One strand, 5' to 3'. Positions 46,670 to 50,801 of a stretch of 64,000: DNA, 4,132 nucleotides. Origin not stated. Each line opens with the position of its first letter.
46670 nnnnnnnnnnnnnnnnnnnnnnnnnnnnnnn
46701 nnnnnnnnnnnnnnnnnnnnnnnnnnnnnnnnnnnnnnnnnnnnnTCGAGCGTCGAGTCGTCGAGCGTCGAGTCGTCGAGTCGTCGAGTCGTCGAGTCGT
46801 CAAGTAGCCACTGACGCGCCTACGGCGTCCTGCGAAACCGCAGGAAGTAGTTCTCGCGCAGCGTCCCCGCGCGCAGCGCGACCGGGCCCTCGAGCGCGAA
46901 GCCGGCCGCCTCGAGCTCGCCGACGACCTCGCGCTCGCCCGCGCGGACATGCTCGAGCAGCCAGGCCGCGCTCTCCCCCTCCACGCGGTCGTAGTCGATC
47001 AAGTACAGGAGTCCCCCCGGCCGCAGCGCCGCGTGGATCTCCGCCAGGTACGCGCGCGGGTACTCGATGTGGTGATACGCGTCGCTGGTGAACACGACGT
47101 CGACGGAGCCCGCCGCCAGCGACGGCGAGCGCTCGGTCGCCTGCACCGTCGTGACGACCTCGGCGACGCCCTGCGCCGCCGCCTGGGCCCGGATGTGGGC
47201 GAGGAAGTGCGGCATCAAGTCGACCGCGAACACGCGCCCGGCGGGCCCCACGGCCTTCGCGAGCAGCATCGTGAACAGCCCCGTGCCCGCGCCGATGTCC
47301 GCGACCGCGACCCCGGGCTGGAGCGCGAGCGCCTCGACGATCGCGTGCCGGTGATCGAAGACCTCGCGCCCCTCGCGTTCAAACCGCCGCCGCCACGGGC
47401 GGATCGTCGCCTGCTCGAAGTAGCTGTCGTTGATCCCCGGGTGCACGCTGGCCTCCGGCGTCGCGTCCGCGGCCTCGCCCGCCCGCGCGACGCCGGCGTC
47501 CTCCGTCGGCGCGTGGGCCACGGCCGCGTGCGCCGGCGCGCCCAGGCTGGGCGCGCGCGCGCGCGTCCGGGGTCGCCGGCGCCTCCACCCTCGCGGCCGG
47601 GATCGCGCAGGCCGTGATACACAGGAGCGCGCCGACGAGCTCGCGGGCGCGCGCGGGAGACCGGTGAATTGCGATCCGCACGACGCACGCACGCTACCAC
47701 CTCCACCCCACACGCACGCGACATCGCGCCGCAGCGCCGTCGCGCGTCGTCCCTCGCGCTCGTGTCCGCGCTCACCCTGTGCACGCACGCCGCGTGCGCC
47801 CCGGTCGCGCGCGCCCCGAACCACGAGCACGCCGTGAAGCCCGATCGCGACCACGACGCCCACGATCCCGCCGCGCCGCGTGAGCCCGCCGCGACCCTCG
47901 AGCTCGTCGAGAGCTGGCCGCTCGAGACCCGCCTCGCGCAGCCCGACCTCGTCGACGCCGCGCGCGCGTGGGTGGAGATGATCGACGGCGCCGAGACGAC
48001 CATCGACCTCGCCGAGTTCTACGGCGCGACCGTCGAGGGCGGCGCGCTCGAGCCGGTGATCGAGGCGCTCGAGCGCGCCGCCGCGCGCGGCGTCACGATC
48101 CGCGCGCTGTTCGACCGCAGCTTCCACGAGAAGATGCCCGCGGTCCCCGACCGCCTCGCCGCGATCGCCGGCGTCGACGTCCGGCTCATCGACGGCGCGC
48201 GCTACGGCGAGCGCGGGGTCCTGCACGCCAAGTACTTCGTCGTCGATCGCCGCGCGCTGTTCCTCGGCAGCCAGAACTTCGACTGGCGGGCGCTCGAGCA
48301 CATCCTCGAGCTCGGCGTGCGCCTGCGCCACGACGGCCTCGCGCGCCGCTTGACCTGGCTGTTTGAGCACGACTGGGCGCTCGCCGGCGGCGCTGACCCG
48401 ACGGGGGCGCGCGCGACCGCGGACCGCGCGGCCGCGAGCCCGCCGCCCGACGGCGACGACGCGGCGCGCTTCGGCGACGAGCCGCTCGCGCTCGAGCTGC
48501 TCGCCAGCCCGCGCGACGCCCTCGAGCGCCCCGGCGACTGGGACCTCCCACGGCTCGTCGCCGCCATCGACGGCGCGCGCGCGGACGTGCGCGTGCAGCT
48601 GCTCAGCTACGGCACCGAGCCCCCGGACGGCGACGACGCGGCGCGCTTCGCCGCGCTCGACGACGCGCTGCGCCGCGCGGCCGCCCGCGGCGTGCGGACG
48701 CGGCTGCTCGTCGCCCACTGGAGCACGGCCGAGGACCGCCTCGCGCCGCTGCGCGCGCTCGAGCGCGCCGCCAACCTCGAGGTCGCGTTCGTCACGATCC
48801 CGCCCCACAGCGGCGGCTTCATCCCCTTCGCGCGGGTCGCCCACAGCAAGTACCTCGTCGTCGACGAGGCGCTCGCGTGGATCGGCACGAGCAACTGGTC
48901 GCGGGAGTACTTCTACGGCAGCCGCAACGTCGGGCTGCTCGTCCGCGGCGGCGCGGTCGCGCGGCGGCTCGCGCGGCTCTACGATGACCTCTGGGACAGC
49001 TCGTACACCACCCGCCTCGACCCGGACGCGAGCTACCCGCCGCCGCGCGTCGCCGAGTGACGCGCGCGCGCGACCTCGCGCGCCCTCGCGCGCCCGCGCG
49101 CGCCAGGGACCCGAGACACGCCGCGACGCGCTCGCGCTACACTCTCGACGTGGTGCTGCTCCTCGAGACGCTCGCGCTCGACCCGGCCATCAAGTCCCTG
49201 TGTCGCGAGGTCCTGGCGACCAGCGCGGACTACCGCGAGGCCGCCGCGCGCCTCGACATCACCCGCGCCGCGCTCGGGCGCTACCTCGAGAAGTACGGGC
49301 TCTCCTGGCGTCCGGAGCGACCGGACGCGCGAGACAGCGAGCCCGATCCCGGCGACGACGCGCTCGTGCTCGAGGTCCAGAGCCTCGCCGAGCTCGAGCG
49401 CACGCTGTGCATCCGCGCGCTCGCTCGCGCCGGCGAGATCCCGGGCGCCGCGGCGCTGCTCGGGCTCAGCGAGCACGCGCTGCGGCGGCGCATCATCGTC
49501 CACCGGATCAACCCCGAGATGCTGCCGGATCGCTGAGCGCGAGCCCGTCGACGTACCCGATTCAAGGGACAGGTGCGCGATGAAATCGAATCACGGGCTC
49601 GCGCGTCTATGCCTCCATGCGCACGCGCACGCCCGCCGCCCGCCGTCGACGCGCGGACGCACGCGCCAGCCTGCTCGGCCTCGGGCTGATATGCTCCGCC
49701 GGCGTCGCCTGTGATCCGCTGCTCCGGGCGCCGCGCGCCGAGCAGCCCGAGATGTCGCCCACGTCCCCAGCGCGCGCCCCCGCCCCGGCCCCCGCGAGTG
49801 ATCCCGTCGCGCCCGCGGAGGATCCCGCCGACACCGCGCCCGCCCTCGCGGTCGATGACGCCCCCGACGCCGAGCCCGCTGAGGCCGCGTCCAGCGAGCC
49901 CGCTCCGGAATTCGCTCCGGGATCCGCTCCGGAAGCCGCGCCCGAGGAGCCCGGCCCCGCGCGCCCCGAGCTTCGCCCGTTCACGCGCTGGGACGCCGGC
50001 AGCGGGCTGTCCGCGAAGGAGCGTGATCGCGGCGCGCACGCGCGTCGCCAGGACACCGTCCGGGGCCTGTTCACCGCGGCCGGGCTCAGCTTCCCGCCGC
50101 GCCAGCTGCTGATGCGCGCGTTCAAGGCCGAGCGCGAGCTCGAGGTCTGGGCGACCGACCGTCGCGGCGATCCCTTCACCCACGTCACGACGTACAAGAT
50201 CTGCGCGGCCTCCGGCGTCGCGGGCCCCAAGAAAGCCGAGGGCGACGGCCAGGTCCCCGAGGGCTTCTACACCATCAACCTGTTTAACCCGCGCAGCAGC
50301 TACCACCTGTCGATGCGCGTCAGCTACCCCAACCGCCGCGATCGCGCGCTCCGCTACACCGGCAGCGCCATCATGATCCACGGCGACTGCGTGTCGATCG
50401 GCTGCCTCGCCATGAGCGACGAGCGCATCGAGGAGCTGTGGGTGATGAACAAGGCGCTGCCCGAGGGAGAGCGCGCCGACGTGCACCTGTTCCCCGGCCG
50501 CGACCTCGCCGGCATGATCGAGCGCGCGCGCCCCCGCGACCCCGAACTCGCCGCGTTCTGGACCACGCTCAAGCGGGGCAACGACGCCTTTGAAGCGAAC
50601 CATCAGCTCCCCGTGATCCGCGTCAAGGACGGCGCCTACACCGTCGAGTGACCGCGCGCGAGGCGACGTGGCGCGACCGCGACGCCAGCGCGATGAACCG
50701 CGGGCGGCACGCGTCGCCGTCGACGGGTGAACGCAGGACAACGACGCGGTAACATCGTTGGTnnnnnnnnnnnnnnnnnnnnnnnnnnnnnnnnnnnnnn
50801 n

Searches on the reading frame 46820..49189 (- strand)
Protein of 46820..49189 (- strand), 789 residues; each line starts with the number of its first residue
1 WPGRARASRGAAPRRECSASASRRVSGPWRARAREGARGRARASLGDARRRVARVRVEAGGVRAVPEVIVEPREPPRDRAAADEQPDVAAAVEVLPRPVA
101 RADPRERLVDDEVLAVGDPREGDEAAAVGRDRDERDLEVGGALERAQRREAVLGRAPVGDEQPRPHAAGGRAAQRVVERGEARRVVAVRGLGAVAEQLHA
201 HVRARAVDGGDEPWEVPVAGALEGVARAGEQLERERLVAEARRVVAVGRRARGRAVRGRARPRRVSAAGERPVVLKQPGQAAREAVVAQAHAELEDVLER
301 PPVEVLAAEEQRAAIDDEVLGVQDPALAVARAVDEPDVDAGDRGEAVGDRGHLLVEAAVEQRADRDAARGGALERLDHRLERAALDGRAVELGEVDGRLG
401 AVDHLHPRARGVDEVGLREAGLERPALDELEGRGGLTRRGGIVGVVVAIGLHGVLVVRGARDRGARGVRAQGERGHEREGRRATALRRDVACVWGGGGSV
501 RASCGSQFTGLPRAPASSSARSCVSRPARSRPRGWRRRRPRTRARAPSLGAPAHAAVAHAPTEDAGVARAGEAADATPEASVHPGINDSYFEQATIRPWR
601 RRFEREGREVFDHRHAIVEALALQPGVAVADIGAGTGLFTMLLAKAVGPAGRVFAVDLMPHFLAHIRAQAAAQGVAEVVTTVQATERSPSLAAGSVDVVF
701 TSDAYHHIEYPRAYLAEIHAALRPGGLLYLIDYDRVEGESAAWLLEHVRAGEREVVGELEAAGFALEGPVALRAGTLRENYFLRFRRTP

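Call 37: search_protein_families(library=pfam, proteins=[window:46820-49189:-])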
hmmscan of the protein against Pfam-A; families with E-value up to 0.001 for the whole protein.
window:46820-49189:- (789 aa): 10 families
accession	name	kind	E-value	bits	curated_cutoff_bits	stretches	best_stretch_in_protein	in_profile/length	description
PF08241.18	Methyltransf_11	-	5.7e-18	65.8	21.2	1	631-730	2-95/95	Methyltransferase domain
PF13649.12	Methyltransf_25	-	2.2e-17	64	27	1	629-726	1-97/97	Methyltransferase domain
PF08242.18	Methyltransf_12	-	2e-15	57.7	30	1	631-728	2-98/98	Methyltransferase domain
PF13847.12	Methyltransf_31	-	1.4e-14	54.5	27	1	625-754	3-128/145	Methyltransferase domain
PF13489.12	Methyltransf_23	-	5e-11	43.1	27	1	623-735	20-121/164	Methyltransferase domain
PF13578.12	Methyltransf_24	-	2.2e-08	35.4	26.3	1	632-730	3-102/105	Methyltransferase domain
PF01209.24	Ubie_methyltran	-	3.9e-08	33.4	20.1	1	616-738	38-159/233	ubiE/COQ5 methyltransferase family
PF01135.25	PCMT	-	3.1e-06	27.6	20.3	1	617-682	65-130/210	Protein-L-isoaspartate(D-aspartate) O-methyltransferase (PCMT)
PF01728.25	FtsJ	-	1.2e-05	25.8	24.1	1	617-675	12-70/181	FtsJ-like methyltransferase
PF08704.16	GCD14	-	0.00052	20.2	26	1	617-680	32-95/247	tRNA methyltransferase complex GCD14 subunit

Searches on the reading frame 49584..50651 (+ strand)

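Call 37: search_protein_families(library=pfam, proteins=[window:49584-50651:+])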
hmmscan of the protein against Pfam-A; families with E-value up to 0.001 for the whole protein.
window:49584-50651:+ (355 aa): 1 family
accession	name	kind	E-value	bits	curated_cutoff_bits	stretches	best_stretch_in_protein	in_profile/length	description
PF03734.19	YkuD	-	7.9e-09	36.7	23.4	1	200-286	22-135/146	L,D-transpeptidase catalytic domain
